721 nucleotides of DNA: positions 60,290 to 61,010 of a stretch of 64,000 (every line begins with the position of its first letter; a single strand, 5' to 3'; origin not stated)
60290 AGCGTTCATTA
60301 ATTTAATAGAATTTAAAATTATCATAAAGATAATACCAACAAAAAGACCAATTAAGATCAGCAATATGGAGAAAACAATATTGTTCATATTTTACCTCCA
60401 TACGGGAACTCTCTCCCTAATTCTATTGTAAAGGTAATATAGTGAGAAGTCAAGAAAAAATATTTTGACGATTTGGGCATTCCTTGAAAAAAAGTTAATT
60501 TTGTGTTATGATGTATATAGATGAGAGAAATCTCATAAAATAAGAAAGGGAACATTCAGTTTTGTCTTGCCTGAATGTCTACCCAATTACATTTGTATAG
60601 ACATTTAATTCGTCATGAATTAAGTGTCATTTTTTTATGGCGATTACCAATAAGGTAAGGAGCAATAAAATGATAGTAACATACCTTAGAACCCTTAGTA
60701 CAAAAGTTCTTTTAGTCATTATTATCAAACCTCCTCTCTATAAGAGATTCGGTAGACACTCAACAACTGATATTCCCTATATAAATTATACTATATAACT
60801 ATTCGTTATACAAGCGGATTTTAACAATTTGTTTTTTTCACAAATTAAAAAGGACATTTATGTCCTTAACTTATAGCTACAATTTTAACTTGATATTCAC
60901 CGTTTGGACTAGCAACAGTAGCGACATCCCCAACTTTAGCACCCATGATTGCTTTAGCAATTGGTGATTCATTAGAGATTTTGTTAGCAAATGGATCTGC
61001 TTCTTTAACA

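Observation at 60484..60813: Convergent 30-codon hydrophobic ORF and structured ~120-nt RNA between rny and greA: type I toxin-antitoxin architecture, one of three paralogous copies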

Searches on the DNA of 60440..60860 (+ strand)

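Call 20: search_rna_families(source=window, start=60440, end=60860, threshold=evalue, max_evalue=10)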
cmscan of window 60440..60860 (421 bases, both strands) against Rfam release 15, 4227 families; matches with E-value up to 10: 4.
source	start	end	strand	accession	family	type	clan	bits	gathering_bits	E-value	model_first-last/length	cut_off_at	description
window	60673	60749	+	RF01564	DdR14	Gene; snRNA; snoRNA; CD-box;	-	18.1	80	8.1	1-65/65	no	D. discoideum snoRNA DdR14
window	60647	60758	+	RF02287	TtnuCD10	Gene; snRNA; snoRNA; CD-box;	-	15.8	85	9.9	1-117/117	no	Tetrahymena snoRNA TtnuCD10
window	60741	60833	+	RF02578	tsr25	Gene; sRNA;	-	15.7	63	0.49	1-181/181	no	S. aureus tsr25 small RNA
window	60620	60763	-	RF01412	BsrG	Gene; sRNA;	-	11.9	55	1.6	20-159/259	no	BsrG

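Call 35: build_rna_model(alignment_id=A3)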
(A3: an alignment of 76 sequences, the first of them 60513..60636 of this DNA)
Model R1 built from alignment A3 (76 sequences, 157 columns); structure: RNAalifold consensus.
model positions 123; base pairs 19; branch points 2; effective number of sequences 2.9; information 0.59 bits per position. Calibrated on 0.2 Mb of random sequence (short: E-values are rough).
structure used (alignment columns):
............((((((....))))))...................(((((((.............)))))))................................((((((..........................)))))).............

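Call 36: search_with_rna_model(model_id=R1, source=window, max_evalue=10, filters=off)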
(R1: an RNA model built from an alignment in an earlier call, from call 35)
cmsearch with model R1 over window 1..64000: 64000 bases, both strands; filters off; matches with E-value up to 10: 35.
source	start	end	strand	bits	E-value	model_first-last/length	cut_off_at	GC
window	12412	12532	+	114.2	1.2e-18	1-123/123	no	0.29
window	60513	60636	+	100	4.4e-16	1-123/123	no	0.29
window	32758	32878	-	97.8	1.1e-15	1-123/123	no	0.36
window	12441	12551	-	27.4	0.0077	1-123/123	no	0.27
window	5338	5413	-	17.5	0.49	1-123/123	no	0.21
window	40436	40564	-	16.8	0.65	1-123/123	no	0.29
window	32737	32849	+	15.8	1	1-123/123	no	0.35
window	35875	35976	-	15.5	1.1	1-123/123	no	0.26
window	11305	11341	-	15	1.4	28-63/123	no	0.19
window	32662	32756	-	14.5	1.7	1-123/123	no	0.24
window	60543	60647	-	13.8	2.3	1-123/123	no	0.32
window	42235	42369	-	13.7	2.4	1-123/123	no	0.32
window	48419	48529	-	13.6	2.5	1-123/123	no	0.32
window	44999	45016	-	13.5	2.6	1-123/123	no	0.17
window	22271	22352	-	13.3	2.9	1-123/123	no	0.26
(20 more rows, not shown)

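Call 38: search_with_rna_model(model_id=R1, sources=[L007, L008, L009, L010, L011, L012, L013, L014, L015, L016, L017, L018, L019, L020, L021, L022, L023, L024, L025, L026, L027, L028, L029, L030, L031, L032, L033, L034, L035, L036, L037, L038, L039, L040, L041, L042, L043, L044, L045, L046, L047, L048, L049, L050, L051, L052, L053, L054, L055, L056, L057, L058, L059, L060, L061, L062, L063, L064, L065, L066, L067, L068, L069, L070, L071, L072, L073, L074, L075, L076, L077, L078, L079, L080, L081, L082, L083, L084, L085, L086, L087, L088, L089, L090, L091, L092, L093, L094, L095, L096, L097, L098, L099, L100, L101, L102, L103, L104, L105, L106], max_evalue=0.001, make_alignment=true)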
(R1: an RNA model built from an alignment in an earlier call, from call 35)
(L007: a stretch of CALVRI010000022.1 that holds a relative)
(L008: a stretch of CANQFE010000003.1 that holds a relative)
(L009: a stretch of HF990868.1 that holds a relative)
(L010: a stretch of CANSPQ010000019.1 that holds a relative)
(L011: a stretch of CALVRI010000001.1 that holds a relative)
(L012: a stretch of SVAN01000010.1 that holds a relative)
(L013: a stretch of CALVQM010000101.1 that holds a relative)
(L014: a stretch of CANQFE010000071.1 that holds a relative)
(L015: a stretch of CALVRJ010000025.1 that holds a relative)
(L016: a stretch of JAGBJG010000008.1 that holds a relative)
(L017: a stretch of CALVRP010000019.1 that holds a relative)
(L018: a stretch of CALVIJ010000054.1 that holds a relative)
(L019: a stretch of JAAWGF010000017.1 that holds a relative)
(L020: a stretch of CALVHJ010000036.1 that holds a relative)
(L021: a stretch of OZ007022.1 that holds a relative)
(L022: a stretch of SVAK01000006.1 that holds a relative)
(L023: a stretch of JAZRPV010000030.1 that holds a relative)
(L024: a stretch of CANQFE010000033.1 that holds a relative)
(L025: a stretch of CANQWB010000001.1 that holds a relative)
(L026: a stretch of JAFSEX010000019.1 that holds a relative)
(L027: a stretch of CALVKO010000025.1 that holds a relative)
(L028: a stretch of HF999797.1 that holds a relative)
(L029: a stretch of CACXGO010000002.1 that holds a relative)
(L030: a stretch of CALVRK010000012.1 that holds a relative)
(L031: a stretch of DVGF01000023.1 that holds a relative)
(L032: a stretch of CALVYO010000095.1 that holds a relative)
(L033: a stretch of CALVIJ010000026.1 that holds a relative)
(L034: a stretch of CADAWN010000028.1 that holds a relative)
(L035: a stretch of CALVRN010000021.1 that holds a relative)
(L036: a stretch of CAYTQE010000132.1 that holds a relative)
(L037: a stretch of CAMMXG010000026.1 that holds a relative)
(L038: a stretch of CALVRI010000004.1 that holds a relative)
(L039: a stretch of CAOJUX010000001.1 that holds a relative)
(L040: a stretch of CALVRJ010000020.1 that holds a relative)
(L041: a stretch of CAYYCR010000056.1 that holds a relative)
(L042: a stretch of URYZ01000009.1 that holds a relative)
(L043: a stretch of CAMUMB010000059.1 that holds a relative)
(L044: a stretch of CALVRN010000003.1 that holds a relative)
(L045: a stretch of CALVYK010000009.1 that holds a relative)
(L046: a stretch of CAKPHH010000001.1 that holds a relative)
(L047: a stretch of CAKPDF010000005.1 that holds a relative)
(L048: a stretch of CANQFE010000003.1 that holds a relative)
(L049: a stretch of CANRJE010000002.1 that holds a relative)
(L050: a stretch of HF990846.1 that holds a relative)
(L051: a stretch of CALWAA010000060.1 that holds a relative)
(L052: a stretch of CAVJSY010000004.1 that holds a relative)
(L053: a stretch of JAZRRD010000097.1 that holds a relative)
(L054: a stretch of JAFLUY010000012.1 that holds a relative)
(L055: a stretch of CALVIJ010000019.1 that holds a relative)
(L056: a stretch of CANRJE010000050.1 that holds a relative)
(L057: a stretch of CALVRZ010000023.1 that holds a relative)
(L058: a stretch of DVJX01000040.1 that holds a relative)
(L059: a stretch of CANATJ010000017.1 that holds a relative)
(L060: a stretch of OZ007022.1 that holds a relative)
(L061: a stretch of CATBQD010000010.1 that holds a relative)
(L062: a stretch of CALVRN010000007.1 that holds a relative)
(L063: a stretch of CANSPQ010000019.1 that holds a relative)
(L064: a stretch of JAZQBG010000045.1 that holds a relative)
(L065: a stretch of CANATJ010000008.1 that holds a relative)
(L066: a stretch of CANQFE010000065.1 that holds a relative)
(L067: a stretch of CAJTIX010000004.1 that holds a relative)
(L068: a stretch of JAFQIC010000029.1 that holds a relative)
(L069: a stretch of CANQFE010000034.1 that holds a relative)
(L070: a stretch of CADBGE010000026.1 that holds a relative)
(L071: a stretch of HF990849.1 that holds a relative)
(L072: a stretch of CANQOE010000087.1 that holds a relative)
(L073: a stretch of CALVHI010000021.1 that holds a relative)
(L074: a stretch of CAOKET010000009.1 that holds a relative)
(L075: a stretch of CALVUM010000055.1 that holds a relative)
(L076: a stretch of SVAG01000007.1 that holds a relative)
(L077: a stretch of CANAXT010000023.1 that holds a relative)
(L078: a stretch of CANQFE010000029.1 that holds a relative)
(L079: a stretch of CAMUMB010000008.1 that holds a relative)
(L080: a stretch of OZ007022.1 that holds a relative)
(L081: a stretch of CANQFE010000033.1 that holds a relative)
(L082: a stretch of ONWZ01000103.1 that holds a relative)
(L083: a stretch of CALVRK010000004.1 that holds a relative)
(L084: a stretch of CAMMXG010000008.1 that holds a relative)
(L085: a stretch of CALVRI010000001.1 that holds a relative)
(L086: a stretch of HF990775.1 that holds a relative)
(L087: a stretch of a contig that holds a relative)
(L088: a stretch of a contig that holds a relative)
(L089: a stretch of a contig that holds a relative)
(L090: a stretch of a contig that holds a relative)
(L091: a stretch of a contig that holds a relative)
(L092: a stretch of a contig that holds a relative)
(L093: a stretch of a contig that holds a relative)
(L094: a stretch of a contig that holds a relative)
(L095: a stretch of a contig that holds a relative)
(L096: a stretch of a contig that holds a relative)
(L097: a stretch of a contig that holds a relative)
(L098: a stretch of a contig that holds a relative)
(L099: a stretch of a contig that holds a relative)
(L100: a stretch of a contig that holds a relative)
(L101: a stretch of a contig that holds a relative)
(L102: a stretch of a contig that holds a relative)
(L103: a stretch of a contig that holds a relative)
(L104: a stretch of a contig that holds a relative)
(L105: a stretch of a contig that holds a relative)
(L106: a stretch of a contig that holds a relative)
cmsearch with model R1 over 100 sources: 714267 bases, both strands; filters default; matches with E-value up to 0.001: 116.
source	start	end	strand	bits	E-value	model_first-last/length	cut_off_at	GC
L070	1562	1680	+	120.7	8.5e-19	1-123/123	no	0.32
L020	2460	2580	+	119.6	1.3e-18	1-123/123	no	0.32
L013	2542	2662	-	118.8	1.9e-18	1-123/123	no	0.31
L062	3258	3380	-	117.2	3.7e-18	1-123/123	no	0.33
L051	4703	4824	+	116.7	4.6e-18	1-123/123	no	0.3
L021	1388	1507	-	116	6.2e-18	1-123/123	no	0.33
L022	7359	7475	+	115.9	6.3e-18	1-123/123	no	0.32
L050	2276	2398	-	114.8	1e-17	1-123/123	no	0.33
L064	2850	2967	-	114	1.4e-17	1-123/123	no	0.33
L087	3900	4017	-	113.4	1.8e-17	1-123/123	no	0.33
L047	1133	1252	+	112.2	3e-17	1-123/123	no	0.3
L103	6246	6365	-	112.1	3.1e-17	1-123/123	no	0.37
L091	4419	4540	-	112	3.2e-17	1-123/123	no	0.35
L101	2417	2534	-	111.9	3.5e-17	1-123/123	no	0.36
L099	1624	1745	+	111.4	4.1e-17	1-123/123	no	0.29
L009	2675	2801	-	111.1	4.8e-17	1-123/123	no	0.31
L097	642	762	+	111.1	4.8e-17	1-123/123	no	0.31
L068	7876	7992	-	110.6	6e-17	1-123/123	no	0.32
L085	3656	3773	-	110.3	6.8e-17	1-123/123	no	0.35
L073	7278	7399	-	110.1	7.4e-17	1-123/123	no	0.29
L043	6635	6754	-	110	7.4e-17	1-123/123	no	0.28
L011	6278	6395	-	109.9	7.8e-17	1-123/123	no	0.36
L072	372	494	+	109.7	8.7e-17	1-123/123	no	0.31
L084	7641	7761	-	108.8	1.2e-16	1-123/123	no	0.31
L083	1621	1740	+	108.5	1.4e-16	1-123/123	no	0.38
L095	6123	6242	+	108.5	1.4e-16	1-123/123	no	0.38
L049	667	786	-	108.4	1.5e-16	1-123/123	no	0.28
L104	1983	2104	-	108.4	1.5e-16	1-123/123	no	0.34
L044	4300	4422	-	107.6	2e-16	1-123/123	no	0.33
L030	1714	1836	+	107.2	2.4e-16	1-123/123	no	0.33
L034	2711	2828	+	107.2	2.5e-16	1-123/123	no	0.31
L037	7040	7156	-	105.5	5e-16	1-123/123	no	0.31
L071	1997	2124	-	105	6.2e-16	1-123/123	no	0.38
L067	7157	7275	+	104.7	7e-16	1-123/123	no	0.27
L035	1278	1400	-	104.5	7.7e-16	1-123/123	no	0.37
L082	2707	2823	-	104.4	7.8e-16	1-123/123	no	0.3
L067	6797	6916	+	104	9.2e-16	1-123/123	no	0.28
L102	4222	4342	-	103.9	9.6e-16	1-123/123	no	0.27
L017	4582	4697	+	103.9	9.6e-16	1-123/123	no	0.34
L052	7304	7422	-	103.6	1.1e-15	1-123/123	no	0.3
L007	6176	6284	-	102.7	1.6e-15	1-123/123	no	0.32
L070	455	579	+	102.6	1.7e-15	1-123/123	no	0.27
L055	2809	2930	+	101.7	2.4e-15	1-123/123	no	0.35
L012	878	994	+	101.4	2.8e-15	1-123/123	no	0.29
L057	5285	5410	+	100.9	3.5e-15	1-123/123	no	0.3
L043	6118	6246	-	100.8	3.6e-15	1-123/123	no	0.25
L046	5360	5474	-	100.7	3.7e-15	1-123/123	no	0.3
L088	2261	2388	-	100.6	3.8e-15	1-123/123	no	0.3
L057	5649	5773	+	100.6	3.9e-15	1-123/123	no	0.31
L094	742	860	-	100.5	4e-15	1-123/123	no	0.26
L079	3975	4100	-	100.4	4.3e-15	1-123/123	no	0.26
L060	4449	4569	-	100.3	4.4e-15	1-123/123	no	0.37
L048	141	262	-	100.3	4.5e-15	1-123/123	no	0.31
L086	2563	2680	-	99.8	5.6e-15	1-123/123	no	0.34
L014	2955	3081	+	99.5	6.2e-15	1-123/123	no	0.28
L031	3970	4090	-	99.3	6.7e-15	1-123/123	no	0.33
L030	2068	2183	+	99.1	7.4e-15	1-123/123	no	0.34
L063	433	561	+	99.1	7.4e-15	1-123/123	no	0.26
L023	1714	1825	-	99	7.6e-15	1-123/123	no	0.3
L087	3512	3633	-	99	7.8e-15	1-123/123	no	0.34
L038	6195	6318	+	98.3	1e-14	1-123/123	no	0.35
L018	4713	4837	+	97.5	1.4e-14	1-123/123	no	0.25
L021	1748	1863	-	97.1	1.7e-14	1-123/123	no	0.31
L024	1843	1970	-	96.8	1.9e-14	1-123/123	no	0.28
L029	4897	5011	+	96.6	2.1e-14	1-123/123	no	0.32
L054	3797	3914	-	96.3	2.4e-14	1-123/123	no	0.31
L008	5305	5428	-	96.2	2.5e-14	1-123/123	no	0.31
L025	1369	1497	+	96.2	2.5e-14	1-123/123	no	0.29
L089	84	205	+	96.1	2.6e-14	1-123/123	no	0.34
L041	678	797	-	95.9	2.8e-14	1-123/123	no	0.31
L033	2265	2382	-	94.9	4.3e-14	1-123/123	no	0.31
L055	34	149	+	94.8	4.4e-14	1-123/123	no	0.28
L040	5042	5164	-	94.5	5.1e-14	1-123/123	no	0.3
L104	4135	4250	-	94.4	5.2e-14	1-123/123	no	0.27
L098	1341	1463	+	94.2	5.6e-14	1-123/123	no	0.33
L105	3131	3250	+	94.1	6e-14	1-123/123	no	0.32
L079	4300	4421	-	93.8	6.9e-14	1-123/123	no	0.3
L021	2096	2211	-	93.4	8e-14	1-123/123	no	0.41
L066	282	406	-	93.2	8.7e-14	1-123/123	no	0.31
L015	2880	2998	+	92.9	1e-13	1-123/123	no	0.3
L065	4717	4837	-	92.9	1e-13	1-123/123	no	0.26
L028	1000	1124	-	92.6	1.1e-13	1-123/123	no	0.24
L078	39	163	+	92.4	1.2e-13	1-123/123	no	0.3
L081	284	407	-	92.4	1.2e-13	1-123/123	no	0.31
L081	4559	4683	-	92.4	1.2e-13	1-123/123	no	0.3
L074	6281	6400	+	91.7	1.6e-13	1-123/123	no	0.28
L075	3741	3879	+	91.7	1.7e-13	1-123/123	no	0.31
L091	4754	4871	-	90.9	2.2e-13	1-123/123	no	0.3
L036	282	394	+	90.8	2.4e-13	1-123/123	no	0.33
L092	3788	3895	+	90.4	2.8e-13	1-123/123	no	0.31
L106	6878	6995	+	90.2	3.1e-13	1-123/123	no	0.31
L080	2998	3115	-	90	3.4e-13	1-123/123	no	0.33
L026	7383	7507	-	89.8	3.6e-13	1-123/123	no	0.3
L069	335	458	-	89.6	3.9e-13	1-123/123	no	0.28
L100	520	638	-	88.9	5.4e-13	1-123/123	no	0.33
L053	5506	5609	+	88.3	6.9e-13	1-123/123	no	0.31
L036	660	768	+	88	7.6e-13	1-123/123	no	0.33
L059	627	747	-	87.5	9.5e-13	1-123/123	no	0.31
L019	4296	4420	+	87.1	1.1e-12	1-123/123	no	0.31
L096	7533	7661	+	86.4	1.5e-12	1-123/123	no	0.27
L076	5968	6089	+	86.3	1.5e-12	1-123/123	no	0.28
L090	6946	7063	+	86.2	1.6e-12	1-123/123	no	0.29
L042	4646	4778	+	81.7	1.1e-11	1-123/123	no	0.24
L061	4008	4134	-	81.4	1.2e-11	1-123/123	no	0.26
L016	4988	5109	+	79.2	3.1e-11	1-123/123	no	0.34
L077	5081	5203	-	79.1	3.2e-11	1-123/123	no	0.31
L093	7164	7280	+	79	3.3e-11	1-123/123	no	0.32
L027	6553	6675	-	78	5.1e-11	1-123/123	no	0.28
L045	7854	7980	+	77.3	6.8e-11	1-123/123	no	0.27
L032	163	287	-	76.6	9.3e-11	1-123/123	no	0.28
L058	7705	7829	+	76.2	1.1e-10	1-123/123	no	0.28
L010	7936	8000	+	73.7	3.1e-10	1-64/123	3'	0.29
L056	1779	1830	+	61.1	6.1e-08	1-52/123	3'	0.25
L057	6016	6135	+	59.7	1.1e-07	1-123/123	no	0.3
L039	6025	6114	-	57.6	2.7e-07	1-123/123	no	0.28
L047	916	1017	+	50.2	6.1e-06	1-123/123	no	0.31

Alignment A4: 116 matches aligned to the model, 179 columns, each read 5' to 3' on its own strand. Consensus structure (alignment columns), stored with it:
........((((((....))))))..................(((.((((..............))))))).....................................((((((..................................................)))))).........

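Call 48: search_dna_similar(query=window:60484-60813:+, collection=plasmids, mode=distant, max_evalue=0.01)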
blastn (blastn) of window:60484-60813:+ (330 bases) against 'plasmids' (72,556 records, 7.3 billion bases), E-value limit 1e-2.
No match.

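Call 49: search_dna_similar(query=window:60484-60813:+, collection=phages, mode=distant, max_evalue=0.01)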
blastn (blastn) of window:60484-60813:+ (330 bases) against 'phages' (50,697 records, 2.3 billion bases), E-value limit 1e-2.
No match.

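Call 75: search_rna_families(sources=[L021, L014, L031, L027, L069, L043, L057, L087, L106, L016, L077, L061, L092, L028, L119], threshold=gathering)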
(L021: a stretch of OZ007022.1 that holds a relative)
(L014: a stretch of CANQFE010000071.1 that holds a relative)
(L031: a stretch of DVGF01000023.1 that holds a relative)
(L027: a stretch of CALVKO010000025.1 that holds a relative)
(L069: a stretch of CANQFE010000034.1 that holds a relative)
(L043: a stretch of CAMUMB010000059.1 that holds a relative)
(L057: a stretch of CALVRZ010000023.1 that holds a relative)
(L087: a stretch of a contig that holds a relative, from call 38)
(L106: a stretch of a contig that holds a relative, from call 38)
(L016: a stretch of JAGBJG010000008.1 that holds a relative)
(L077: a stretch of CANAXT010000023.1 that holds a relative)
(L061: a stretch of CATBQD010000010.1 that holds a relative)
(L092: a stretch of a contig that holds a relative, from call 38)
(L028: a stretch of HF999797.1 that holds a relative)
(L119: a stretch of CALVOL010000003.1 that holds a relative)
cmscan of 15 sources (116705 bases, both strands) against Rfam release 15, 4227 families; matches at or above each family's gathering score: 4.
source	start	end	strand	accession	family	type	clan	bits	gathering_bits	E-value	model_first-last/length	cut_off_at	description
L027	6093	6264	-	RF00230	T-box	Cis-reg; leader;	-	98.5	93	3.3e-20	1-219/219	no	T-box leader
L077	5412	5485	-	RF00005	tRNA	Gene; tRNA;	CL00001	76.1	29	1.2e-14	1-71/71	no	tRNA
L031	1453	1523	-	RF00005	tRNA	Gene; tRNA;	CL00001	59.2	29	5.4e-10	1-71/71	no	tRNA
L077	5316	5397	-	RF00005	tRNA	Gene; tRNA;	CL00001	55.6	29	5.2e-09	1-71/71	no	tRNA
